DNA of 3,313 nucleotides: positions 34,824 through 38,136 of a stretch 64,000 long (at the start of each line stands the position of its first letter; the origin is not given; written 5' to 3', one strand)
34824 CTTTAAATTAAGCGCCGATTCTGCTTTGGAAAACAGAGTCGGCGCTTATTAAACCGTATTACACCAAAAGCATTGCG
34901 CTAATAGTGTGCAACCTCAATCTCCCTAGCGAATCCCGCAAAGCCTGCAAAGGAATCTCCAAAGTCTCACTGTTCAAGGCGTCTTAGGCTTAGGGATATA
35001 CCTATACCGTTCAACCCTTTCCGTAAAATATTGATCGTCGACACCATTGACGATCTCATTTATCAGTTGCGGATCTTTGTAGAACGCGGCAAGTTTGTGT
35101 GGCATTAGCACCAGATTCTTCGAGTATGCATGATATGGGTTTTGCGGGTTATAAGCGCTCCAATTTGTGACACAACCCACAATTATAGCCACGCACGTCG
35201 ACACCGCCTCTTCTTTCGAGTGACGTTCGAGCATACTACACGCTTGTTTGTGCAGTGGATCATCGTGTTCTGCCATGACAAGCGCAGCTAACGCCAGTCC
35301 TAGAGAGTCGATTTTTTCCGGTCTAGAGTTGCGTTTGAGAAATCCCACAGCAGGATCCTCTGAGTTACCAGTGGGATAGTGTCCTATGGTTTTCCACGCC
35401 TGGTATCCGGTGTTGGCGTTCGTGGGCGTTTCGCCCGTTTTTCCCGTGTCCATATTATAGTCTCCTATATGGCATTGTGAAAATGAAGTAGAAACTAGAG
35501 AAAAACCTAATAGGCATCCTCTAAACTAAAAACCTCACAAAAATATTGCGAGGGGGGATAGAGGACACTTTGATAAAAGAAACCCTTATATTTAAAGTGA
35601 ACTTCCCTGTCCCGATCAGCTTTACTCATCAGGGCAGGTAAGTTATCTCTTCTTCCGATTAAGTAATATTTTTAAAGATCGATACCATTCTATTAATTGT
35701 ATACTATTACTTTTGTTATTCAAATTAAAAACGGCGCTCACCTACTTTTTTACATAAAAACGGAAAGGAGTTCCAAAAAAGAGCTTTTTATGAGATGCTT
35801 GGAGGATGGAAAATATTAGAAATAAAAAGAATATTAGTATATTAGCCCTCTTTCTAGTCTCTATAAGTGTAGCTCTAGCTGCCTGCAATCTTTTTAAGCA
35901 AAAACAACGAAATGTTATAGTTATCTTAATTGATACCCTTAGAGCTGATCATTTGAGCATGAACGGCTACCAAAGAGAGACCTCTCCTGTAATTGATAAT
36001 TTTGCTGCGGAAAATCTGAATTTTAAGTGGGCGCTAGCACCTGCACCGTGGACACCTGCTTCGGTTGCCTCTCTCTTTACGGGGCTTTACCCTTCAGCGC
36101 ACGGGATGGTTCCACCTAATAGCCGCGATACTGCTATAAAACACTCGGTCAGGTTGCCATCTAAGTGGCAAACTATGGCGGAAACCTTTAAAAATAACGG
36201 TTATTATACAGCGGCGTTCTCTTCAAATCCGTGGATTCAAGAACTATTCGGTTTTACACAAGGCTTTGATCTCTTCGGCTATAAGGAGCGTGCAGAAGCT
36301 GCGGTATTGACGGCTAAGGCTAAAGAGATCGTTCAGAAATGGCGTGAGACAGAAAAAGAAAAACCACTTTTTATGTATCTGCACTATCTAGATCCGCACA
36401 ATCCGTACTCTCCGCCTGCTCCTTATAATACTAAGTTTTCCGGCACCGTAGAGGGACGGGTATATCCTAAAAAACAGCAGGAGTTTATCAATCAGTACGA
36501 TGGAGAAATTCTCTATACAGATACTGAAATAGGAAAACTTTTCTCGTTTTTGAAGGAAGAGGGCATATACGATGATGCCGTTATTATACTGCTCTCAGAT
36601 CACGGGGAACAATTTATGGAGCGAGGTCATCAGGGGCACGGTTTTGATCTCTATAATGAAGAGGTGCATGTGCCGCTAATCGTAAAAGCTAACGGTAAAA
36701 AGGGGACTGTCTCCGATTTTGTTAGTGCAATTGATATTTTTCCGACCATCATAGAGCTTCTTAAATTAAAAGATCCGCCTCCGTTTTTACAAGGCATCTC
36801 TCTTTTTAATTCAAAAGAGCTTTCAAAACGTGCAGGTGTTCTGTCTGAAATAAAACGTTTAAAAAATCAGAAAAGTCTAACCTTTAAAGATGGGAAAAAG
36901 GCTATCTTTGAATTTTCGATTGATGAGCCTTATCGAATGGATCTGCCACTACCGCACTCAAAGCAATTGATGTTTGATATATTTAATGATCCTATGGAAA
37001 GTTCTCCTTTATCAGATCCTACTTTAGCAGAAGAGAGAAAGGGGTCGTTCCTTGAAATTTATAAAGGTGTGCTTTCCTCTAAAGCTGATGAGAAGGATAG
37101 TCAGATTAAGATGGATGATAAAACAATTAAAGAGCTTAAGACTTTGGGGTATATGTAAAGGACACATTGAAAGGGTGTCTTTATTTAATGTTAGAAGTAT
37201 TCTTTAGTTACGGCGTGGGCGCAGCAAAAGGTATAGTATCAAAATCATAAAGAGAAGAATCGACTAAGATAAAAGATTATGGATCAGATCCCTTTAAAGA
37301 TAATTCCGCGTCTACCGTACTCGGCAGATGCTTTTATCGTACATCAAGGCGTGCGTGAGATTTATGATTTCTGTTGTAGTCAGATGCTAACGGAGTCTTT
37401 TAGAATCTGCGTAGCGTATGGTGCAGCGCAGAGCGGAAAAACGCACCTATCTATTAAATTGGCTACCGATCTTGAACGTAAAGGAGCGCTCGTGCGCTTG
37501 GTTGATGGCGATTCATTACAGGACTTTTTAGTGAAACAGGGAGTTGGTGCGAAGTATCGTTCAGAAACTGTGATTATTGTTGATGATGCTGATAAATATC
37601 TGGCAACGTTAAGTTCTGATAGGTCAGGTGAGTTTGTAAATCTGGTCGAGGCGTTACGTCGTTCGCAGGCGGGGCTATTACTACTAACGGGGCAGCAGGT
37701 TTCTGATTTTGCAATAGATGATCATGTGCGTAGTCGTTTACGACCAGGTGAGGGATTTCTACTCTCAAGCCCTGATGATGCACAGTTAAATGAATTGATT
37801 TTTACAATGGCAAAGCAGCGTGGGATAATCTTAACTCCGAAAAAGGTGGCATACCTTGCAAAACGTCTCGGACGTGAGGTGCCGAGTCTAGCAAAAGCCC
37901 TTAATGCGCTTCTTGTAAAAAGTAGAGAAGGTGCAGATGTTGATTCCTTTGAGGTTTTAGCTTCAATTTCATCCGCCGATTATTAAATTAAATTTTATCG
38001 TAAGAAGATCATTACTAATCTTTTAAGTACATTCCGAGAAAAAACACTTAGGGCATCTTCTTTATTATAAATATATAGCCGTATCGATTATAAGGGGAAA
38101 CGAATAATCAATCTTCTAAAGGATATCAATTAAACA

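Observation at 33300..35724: Duplicated cassette: conserved ~300-nt structured leader in front of divergent small paralogs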

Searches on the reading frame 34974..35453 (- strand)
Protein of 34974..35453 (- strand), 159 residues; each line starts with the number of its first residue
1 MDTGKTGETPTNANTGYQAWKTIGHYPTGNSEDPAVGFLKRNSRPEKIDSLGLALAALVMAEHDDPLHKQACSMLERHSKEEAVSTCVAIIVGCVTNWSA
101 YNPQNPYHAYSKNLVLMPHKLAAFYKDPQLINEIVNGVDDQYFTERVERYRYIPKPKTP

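Call 9: search_protein_families(library=pfam, proteins=[window:34974-35453:-], max_evalue=1)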
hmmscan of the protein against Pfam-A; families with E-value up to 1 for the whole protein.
window:34974-35453:- (159 aa): 0 families

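Call 10: search_protein_families(library=ncbifam, proteins=[window:34974-35453:-], max_evalue=1)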
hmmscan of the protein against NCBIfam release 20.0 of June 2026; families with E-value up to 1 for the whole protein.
window:34974-35453:- (159 aa): 0 families

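Call 12: find_homologous_proteins(query=window:34974-35453:-, max_evalue=0.001)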
Query window:34974-35453:- (159 aa): 2 proteins with E <= 0.001 among 12 candidates.
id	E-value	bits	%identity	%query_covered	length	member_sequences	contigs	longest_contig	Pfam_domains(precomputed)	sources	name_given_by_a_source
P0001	2.9e-84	299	82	100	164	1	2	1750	-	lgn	-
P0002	1.5e-62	228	100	63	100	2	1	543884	-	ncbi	ncbi:MAG: hypothetical protein ACOX2O_00195 [Bdellovibrionota bacterium]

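Call 13: find_encoding_contigs(protein=P0001, flank=10000)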
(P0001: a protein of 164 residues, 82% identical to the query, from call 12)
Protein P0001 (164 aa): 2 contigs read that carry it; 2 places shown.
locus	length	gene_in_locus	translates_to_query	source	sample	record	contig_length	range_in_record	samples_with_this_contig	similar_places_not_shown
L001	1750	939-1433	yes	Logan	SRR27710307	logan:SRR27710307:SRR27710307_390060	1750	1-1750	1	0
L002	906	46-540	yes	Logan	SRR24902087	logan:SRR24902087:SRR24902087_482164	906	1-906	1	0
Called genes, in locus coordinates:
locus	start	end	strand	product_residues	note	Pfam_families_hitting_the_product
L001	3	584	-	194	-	?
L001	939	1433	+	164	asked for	-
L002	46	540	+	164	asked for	-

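Call 34: search_protein_representatives(alignment_id=A3)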
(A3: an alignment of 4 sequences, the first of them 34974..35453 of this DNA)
Query: 4 sequences, 160 profile positions. Proteins with E-value up to 0.001 (for the whole library): 6; up to 1e-10: 3; up to 1e-30: 2. The best 6 are listed.
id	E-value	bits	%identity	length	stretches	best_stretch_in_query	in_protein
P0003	1.6e-68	246.0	-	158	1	8-158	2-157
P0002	8.2e-51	188.4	-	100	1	60-159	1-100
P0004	5.5e-14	68.7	-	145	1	8-158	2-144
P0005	5.9e-05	39.4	-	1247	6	48-114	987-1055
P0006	1.5e-04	38.0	-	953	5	47-78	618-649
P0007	2.3e-04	37.5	-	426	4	46-73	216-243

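Call 37: find_homologous_proteins(query=A4, max_evalue=0.01)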
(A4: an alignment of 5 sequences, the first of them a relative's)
Query A4 (5 sequences) (145 aa, profile of the alignment): 4 proteins with E <= 0.01 among 1396 candidates.
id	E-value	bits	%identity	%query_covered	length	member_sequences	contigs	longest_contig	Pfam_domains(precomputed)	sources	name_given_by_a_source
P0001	7.6e-68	245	32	84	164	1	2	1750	-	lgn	-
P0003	4.8e-66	240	34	100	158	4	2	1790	-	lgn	-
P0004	1.3e-58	215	100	100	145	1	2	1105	-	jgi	jgi:hypothetical protein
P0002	6.5e-43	164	29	53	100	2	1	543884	-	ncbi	ncbi:MAG: hypothetical protein ACOX2O_00195 [Bdellovibrionota bacterium]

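Call 38: predict_structure(alignment_id=A3)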
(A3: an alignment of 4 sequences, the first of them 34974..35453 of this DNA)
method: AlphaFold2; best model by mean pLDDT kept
length: 159 residues; sequences in the alignment: 4
mean_pLDDT: 69.9   pTM: 0.69
mean pLDDT of the five models: 69.9, 68.4, 65.7, 65.0, 64.7
residues with pLDDT >= 90: 31; 70-90: 63; 50-70: 28; < 50: 37
segments of 3 or more residues with pLDDT < 50: 1-32, 155-159
pLDDT, mean of each block of 10 residues (from residue 1): 31 37 32 63 64 84 73 88 92 77 70 85 91 94 86 48
secondary structure, 60 per line:
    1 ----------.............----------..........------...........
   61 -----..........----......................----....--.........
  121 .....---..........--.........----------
elements in order: H11-23 H34-43 H50-60 H66-75 H80-101 H106-109 H112-125 H129-138 H141-149

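Call 39: find_encoding_contigs(protein=P0004, flank=10000)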
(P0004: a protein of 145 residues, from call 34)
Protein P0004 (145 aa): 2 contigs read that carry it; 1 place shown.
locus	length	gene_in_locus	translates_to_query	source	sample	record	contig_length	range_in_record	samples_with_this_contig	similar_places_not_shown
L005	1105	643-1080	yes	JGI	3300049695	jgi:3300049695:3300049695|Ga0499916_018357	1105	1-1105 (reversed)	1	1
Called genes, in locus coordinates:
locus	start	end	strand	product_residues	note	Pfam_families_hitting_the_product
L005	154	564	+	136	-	-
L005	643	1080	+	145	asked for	-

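Call 44: fold_search(model_id=the predicted structure, library=pdb)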
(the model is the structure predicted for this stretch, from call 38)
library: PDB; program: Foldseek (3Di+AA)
matches with E <= 10: 208; with E <= 0.001: 0
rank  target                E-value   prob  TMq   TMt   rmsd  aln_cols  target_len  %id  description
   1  1pc2_MODEL_1_A        6.4e-01  0.18  0.22  0.23  14.9       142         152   13  Solution structure of human mitochondria fission protein Fis1 (released 2003-12-09)
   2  7pua_Fh               7.1e-01  0.16  0.25  0.19  19.9       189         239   13  Middle assembly intermediate of the Trypanosoma brucei mitoribosomal small subunit (released 2022-03-02)
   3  8rgq_p                9.5e-01  0.14  0.22  0.21  14.6       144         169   12  Open Complex I from murine liver (released 2024-04-24)
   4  3chi_A                1.3e+00  0.06  0.20  0.14  15.7       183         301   17  Crystal Structure of Di-iron AurF (Monoclinic form) (released 2008-05-27)
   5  5h78_A                1.4e+00  0.08  0.17  0.15  14.7       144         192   19  Crystal structure of the PKA-DHR14 fusion protein (released 2017-06-28)
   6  9pff_M                1.6e+00  0.13  0.19  0.12  13.1       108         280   15  Min22bin20S complex (NSF-alphaSNAP-2:2 syntaxin-1a H3:SNAP-25 SN1), non-hydrolyzing, class 27 (released 2025-08-06)
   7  5dfz_C                1.6e+00  0.12  0.25  0.08  11.4       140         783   16  Structure of Vps34 complex II from S. cerevisiae. (released 2015-10-07)
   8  6e9v_A                1.8e+00  0.12  0.20  0.16  10.2       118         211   15  DHF79 filament (released 2018-11-21)
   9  6h3v_A                1.8e+00  0.06  0.19  0.14  14.8       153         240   15  Bunyamwera Virus Glycoprotein Gc Head Domain (released 2019-02-27)
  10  6xr2_F                1.9e+00  0.21  0.26  0.26   7.2       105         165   11  Computationally designed right-handed alpha/alpha homotrimeric toroid with 3 repeats per subunit (released 2021-07-14)
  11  8gab_A                1.9e+00  0.13  0.21  0.27  10.4       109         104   11  Crystal structure of CTLA-4 in complex with a high affinity CTLA-4 binder (released 2024-08-21)
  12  8gad_B                2.0e+00  0.18  0.24  0.33  10.7       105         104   14  Crystal structure of a high affinity PD-L1 binder (released 2024-08-21)
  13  6w2q                  2.1e+00  0.16  0.32  0.27  11.6       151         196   19  Junction 34, DHR53-DHR4 (released 2020-04-15)
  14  5cwj                  2.1e+00  0.15  0.28  0.28  10.5       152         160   10  Crystal structure of de novo designed helical repeat protein DHR49 (released 2015-12-16)
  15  7oom_B                2.1e+00  0.10  0.23  0.28  10.5       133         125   15  N-terminal domain of FlSp spidroin from Nephila clavipes (released 2022-06-08)
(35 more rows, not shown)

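Call 48: search_protein_families(library=padloc, proteins=[window:34974-35453:-, P0004], max_evalue=1)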
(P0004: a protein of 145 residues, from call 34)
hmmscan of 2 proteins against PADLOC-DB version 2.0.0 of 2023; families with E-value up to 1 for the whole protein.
window:34974-35453:- (159 aa): 0 families

P0004 (145 aa): 0 families

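Call 49: search_protein_families(library=phrogs, proteins=[window:34974-35453:-, P0004], max_evalue=1)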
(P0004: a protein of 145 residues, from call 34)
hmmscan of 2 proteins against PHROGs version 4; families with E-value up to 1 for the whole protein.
window:34974-35453:- (159 aa): 0 families

P0004 (145 aa): 0 families

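Call 79: search_solved_structures(query=A4, max_evalue=1)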
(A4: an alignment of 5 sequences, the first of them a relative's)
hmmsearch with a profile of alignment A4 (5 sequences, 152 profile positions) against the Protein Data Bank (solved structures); distinct sequences matched with E-value up to 1: 0.

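Call 80: fold_search(model_id=the predicted structure, library=viral)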
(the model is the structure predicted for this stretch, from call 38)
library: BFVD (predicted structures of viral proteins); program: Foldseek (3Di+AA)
matches with E <= 10: 249; with E <= 0.001: 0
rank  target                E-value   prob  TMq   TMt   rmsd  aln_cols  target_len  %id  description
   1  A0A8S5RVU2            5.4e-01  0.10  0.17  0.15  17.7       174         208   16  Uncharacterized protein [Siphoviridae sp. ctHip2]
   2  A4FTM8                7.6e-01  0.10  0.18  0.20  16.6       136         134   13  Uncharacterized protein [Cyprinid herpesvirus 3]
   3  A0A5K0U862            7.9e-01  0.23  0.30  0.15  14.8       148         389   14  Uncharacterized protein [Yasminevirus sp. GU-2018]
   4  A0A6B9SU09            9.2e-01  0.08  0.18  0.09  21.5       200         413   12  (no name in the UniProt tables at hand)
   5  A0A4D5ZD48            9.7e-01  0.12  0.24  0.22  14.5       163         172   10  DUF3310 domain-containing protein [Burkholderia phage BcepSaruman]
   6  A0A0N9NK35            1.0e+00  0.13  0.24  0.24  19.1       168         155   12  (no name in the UniProt tables at hand)
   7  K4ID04                1.0e+00  0.12  0.23  0.23  15.2       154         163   13  Uncharacterized protein [Lactobacillus phage ATCC8014]
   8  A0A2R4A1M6            1.2e+00  0.10  0.21  0.22  17.3       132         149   12  (no name in the UniProt tables at hand)
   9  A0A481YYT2            1.3e+00  0.12  0.25  0.21  19.8       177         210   11  Uncharacterized protein [Marseillevirus LCMAC202]
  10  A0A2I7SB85            1.4e+00  0.13  0.25  0.16  17.2       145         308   16  (no name in the UniProt tables at hand)
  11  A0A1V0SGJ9            1.7e+00  0.04  0.14  0.20  15.3       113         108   12  Uncharacterized protein [Hokovirus HKV1]
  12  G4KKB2                1.9e+00  0.09  0.19  0.13  11.5        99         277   13  (no name in the UniProt tables at hand)
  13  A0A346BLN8            1.9e+00  0.09  0.26  0.08  22.1       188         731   13  Polyprotein (Fragment) [Chicken calicivirus]
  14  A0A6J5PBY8            2.0e+00  0.07  0.18  0.11  18.9       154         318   11  Uncharacterized protein [uncultured Caudovirales phage]
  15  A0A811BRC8            2.0e+00  0.06  0.19  0.08  17.4       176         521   11  Uncharacterized protein [Pandoravirus japonicus]
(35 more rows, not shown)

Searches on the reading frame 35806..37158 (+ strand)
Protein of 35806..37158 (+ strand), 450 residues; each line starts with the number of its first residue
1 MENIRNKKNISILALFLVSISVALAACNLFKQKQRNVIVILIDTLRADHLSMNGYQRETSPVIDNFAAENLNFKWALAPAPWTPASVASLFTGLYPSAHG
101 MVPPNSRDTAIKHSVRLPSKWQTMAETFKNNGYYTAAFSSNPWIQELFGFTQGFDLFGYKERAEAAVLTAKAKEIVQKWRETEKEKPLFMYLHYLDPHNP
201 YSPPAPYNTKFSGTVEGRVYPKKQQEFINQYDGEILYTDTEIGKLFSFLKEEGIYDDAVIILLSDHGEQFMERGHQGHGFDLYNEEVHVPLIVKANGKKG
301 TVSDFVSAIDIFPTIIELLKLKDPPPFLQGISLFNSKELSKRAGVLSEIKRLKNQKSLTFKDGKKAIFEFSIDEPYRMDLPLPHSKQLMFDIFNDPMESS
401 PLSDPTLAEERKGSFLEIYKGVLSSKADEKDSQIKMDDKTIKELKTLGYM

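Call 9: search_protein_families(library=pfam, proteins=[window:35806-37158:+], max_evalue=1)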
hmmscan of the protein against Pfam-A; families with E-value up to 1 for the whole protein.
window:35806-37158:+ (450 aa): 7 families
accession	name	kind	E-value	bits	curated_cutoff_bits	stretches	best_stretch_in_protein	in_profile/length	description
PF00884.28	Sulfatase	-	4e-50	171.3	25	1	35-319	1-299/301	Sulfatase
PF01663.27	Phosphodiest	-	4.3e-14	53.3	23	1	37-272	1-225/342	Type I phosphodiesterase / nucleotide pyrophosphatase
PF16347.10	SGSH_C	-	0.0017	19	29.3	1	282-334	11-65/154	N-sulphoglucosamine sulphohydrolase, C-terminal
PF02995.22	DUF229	-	0.0019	17.4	25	1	238-271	313-346/496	Protein of unknown function (DUF229)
PF01120.23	Alpha_L_fucos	-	0.015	15.2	25.2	1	153-244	120-215/345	Alpha-L-fucosidase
PF19539.4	DUF6063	-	0.041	13.6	27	1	119-192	162-237/244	Family of unknown function (DUF6063)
PF14707.11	Sulfatase_C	-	0.082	13.9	30.9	1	383-419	52-86/127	C-terminal region of aryl-sulfatase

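Call 45: find_related_loci(query=window:35806-37158:+, collection=genome_contigs, flank=6000)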
Query window:35806-37158:+ (450 aa) in genome_contigs; peptide patterns used: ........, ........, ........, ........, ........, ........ (x = any residue, [..] = any of these).
149 stretches matched a pattern; 58 encode a relative of the query (tblastn E <= 1e-3); 58 distinct loci.
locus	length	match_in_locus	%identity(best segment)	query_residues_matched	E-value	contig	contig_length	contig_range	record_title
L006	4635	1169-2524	45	8-450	4e-128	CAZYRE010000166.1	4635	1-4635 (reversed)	MAG TPA_asm: uncultured Bdellovibrionales bacterium isolate SRP292972_co1_110 genome assembly, contig: NODE_7457_length_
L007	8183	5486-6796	45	6-450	2e-123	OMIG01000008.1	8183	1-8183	Proteobacteria bacterium isolate AM_0240 genome assembly, contig: DGE0008AM2008_1_184330, whole genome shotgun sequence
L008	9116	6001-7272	44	22-450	2e-122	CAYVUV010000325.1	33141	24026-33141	MAG TPA_asm: uncultured Candidatus Binatia bacterium isolate binchicken_co200_21 genome assembly, contig: k141_1079388,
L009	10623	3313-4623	45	8-450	4e-121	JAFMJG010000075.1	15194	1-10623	Bacterium isolate DEBay_Sum019D_L_G_148 NODE_3809_length_15194_cov_5.415285, whole genome shotgun sequence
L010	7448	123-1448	44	8-450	3e-119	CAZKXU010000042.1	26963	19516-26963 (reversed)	MAG TPA_asm: uncultured Bdellovibrionales bacterium isolate SRP150892_co2_139 genome assembly, contig: NODE_2315_length_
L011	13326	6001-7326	43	20-450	1e-118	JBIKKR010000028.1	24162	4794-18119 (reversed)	MAG: Bdellovibrionota bacterium isolate ME2014-08-05_3300044627_group5_bin128 Rohwer_bin1184_scaffold_648_c2, whole geno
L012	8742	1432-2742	44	6-450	2e-117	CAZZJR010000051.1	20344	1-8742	MAG TPA_asm: uncultured Bdellovibrionales bacterium isolate SRP124364_co1_356 genome assembly, contig: NODE_2520_length_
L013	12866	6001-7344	42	14-450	2e-116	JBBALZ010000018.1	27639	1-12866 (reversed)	MAG: Bdellovibrionota bacterium isolate EUL_076 ctg18-EUL_076, whole genome shotgun sequence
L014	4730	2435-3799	42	6-450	7e-117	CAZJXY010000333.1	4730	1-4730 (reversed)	MAG TPA_asm: uncultured Bdellovibrionales bacterium isolate SRP173033_co3_101 genome assembly, contig: NODE_28445_length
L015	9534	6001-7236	45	30-450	5e-115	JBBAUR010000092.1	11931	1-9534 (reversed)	MAG: Bdellovibrionota bacterium isolate EUL_302 ctg92-EUL_302, whole genome shotgun sequence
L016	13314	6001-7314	43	6-450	2e-114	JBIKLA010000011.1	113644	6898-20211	MAG: Bdellovibrionota bacterium isolate ME2014-08-19_3300042467_group5_bin109 Rohwer_bin1186_scaffold_46_c1, whole genom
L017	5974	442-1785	44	16-450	7e-115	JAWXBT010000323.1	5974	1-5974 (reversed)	MAG: bacterium isolate MP7G1.125 k99_2284298, whole genome shotgun sequence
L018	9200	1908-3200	44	10-450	1e-113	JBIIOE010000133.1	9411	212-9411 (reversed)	MAG: Bdellovibrionota bacterium isolate ME2002-09-27pf_3300034103_group1_bin185 Rohwer_bin1191_scaffold_6171_c1, whole g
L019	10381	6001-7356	43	10-450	1e-113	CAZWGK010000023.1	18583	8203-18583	MAG TPA_asm: uncultured Bdellovibrionales bacterium isolate SRP193358_co1_702 genome assembly, contig: NODE_7572_length_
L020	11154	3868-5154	43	31-450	5e-113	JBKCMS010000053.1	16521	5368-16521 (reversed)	MAG: Pseudomonadota bacterium isolate samp_506_metabat2_168 samp_506_602288, whole genome shotgun sequence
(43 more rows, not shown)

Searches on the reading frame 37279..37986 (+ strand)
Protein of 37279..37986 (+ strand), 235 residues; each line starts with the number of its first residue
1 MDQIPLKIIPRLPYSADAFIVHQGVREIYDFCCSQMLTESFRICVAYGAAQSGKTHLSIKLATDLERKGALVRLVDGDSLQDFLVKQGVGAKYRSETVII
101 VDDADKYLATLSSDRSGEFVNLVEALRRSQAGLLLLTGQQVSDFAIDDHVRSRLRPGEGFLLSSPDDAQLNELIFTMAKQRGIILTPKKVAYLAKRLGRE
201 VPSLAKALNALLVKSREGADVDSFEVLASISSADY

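Call 9: search_protein_families(library=pfam, proteins=[window:37279-37986:+], max_evalue=1)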
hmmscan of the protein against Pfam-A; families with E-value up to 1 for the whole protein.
window:37279-37986:+ (235 aa): 13 families
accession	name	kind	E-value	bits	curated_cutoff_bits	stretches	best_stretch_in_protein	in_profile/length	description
PF22688.2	Hda_lid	-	9.9e-05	22.7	27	1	172-211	6-45/65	Hda, lid domain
PF25199.1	nSTAND_NTPase5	-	0.0012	19.1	34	1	38-138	38-131/145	Novel STAND NTPase 5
PF01656.29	CbiA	-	0.0014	19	25.4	1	43-79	1-37/125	CobQ/CobB/MinD/ParA nucleotide binding domain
PF13401.12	AAA_22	-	0.0022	18.8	27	0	84-139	79-123/130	AAA domain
PF20703.3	nSTAND1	-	0.0024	18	27.1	1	91-223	113-249/379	Novel STAND NTPase 1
PF01583.26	APS_kinase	-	0.0051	17.3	21.1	1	48-92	9-54/152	Adenylylsulphate kinase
PF20720.3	nSTAND3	-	0.0063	16.7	27.2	1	39-137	15-109/155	Novel STAND NTPase 3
PF00910.28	RNA_helicase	-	0.009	16.9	21.5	1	45-110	2-64/105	RNA helicase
PF18286.6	T3SS_ExsE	-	0.023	15.1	27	1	55-78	14-37/46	Type III secretion system ExsE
PF13191.12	AAA_16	-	0.038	14.9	32.6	0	40-72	23-55/167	AAA ATPase domain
PF13614.12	AAA_31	-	0.079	13.3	27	1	52-98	13-59/177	AAA domain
PF02562.22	PhoH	-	0.14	12.1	27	1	40-75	18-53/205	PhoH-like protein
PF00154.27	RecA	-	0.15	12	27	1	42-84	53-95/262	recA bacterial DNA recombination protein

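Call 66: search_protein_families(library=ncbifam, proteins=[window:37279-37986:+], max_evalue=0.00001)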
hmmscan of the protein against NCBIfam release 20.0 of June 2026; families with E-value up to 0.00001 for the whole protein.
window:37279-37986:+ (235 aa): 2 families
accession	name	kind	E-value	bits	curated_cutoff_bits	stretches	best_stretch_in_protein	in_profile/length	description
TIGR03420.1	DnaA_homol_Hda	equivalog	1e-17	64.4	194.8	1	3-211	1-205/226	DnaA regulatory inactivator Hda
NF006571.0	PRK09087.1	equivalog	8.4e-08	32.2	297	1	3-208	8-197/228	DnaA regulatory inactivator HdaA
